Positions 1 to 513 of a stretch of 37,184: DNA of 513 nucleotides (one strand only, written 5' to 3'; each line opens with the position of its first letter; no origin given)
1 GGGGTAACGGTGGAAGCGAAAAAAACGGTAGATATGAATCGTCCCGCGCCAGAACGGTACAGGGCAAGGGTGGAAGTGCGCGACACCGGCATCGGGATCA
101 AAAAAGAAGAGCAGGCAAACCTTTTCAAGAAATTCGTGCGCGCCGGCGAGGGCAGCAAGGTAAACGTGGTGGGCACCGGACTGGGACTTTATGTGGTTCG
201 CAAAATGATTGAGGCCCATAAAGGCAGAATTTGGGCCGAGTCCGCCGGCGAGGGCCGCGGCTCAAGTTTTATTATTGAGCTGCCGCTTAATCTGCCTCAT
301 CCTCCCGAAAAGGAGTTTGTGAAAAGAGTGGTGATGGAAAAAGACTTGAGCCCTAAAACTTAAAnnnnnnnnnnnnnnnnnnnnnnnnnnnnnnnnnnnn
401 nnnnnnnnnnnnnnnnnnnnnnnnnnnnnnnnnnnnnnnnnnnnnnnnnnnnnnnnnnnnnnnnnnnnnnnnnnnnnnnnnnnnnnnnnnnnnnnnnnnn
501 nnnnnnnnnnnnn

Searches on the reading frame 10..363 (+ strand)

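Call 83: search_protein_families(library=pfam, proteins=[window:10-363:+], max_evalue=0.001)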
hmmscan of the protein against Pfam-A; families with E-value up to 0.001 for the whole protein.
window:10-363:+ (117 aa): 1 family
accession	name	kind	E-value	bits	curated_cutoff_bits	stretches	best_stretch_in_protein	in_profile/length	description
PF02518.31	HATPase_c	-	5e-19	69.2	26.4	1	17-94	36-110/111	Histidine kinase-, DNA gyrase B-, and HSP90-like ATPase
